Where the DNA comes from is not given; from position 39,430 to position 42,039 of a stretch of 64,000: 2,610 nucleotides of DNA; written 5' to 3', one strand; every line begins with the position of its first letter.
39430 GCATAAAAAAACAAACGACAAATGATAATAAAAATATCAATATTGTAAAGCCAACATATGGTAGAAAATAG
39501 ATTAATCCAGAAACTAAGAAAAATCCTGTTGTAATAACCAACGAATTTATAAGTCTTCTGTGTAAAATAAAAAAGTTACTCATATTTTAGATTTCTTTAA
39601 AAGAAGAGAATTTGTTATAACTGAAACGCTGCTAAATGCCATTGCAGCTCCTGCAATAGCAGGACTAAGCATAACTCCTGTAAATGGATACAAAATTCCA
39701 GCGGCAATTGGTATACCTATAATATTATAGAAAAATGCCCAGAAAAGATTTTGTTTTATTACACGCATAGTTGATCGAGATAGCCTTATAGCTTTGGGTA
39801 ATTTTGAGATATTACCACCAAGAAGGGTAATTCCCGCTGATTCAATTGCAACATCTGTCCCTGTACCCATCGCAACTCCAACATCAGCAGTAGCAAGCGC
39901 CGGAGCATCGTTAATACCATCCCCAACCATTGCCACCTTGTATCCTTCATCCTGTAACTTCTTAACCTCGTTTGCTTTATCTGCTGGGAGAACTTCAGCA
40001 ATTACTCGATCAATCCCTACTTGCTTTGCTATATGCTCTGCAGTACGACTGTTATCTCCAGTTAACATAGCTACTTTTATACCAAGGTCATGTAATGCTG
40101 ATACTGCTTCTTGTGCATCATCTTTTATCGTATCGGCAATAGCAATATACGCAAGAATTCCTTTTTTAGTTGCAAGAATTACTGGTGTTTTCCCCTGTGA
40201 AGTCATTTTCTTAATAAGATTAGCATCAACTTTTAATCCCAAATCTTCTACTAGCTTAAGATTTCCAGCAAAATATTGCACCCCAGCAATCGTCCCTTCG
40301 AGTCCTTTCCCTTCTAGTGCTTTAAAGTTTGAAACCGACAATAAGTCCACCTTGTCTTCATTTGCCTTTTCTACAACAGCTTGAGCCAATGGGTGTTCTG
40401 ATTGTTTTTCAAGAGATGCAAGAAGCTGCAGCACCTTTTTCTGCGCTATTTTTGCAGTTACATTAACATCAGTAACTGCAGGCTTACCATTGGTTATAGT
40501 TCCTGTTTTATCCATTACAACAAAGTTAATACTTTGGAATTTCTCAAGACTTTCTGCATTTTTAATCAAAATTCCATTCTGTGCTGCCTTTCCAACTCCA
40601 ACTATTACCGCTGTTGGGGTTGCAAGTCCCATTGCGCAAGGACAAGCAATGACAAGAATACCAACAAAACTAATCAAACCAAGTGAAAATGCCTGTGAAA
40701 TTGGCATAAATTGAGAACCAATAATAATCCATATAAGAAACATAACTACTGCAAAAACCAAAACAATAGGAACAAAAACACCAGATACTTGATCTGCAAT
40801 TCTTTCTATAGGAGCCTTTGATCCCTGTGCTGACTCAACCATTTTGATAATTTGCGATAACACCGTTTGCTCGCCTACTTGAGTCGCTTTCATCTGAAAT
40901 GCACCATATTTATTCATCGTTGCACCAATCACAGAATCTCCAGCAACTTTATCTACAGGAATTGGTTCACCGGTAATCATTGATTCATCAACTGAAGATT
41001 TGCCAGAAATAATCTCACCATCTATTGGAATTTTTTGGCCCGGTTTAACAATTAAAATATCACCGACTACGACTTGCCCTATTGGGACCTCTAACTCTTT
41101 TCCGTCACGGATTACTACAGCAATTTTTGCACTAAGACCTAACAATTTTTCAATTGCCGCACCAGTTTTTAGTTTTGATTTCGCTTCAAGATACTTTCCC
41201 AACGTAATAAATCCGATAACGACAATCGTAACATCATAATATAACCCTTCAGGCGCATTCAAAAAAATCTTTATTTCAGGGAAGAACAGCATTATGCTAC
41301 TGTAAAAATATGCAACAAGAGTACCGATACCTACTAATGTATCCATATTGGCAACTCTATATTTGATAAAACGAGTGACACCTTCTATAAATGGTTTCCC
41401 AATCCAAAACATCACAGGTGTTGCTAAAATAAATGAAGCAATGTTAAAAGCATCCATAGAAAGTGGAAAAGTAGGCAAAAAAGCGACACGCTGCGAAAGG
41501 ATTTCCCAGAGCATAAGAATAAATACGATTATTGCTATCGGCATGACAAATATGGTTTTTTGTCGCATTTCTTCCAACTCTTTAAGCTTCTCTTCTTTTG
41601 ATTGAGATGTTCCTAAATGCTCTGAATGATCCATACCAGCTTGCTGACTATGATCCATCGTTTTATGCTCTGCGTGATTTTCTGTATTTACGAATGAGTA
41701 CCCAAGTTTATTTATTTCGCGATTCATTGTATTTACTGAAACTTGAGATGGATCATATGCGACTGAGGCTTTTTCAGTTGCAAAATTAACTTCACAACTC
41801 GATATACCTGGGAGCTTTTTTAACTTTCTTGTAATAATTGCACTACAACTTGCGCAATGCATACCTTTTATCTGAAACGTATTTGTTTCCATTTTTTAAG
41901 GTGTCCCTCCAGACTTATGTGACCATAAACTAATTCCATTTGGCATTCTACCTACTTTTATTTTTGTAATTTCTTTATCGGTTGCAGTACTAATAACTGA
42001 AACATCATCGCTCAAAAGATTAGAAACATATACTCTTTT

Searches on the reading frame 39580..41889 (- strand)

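Call 42: search_protein_families(library=pfam, proteins=[window:39580-41889:-], max_evalue=0.00001)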
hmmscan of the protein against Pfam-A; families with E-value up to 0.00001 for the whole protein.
window:39580-41889:- (769 aa): 4 families
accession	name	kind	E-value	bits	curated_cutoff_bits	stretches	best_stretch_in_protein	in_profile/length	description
PF00122.25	E1-E2_ATPase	-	1e-56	191.8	28.1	1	252-438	2-181/181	E1-E2 ATPase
PF00702.32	Hydrolase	-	5.9e-37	128.4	26.4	1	457-669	4-191/191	haloacid dehalogenase-like hydrolase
PF00403.32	HMA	-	5.5e-17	62.4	24.8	1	4-64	1-61/62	Heavy-metal-associated domain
PF08282.18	Hydrolase_3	-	1.5e-07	31.8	20.9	0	645-685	195-239/255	haloacid dehalogenase-like hydrolase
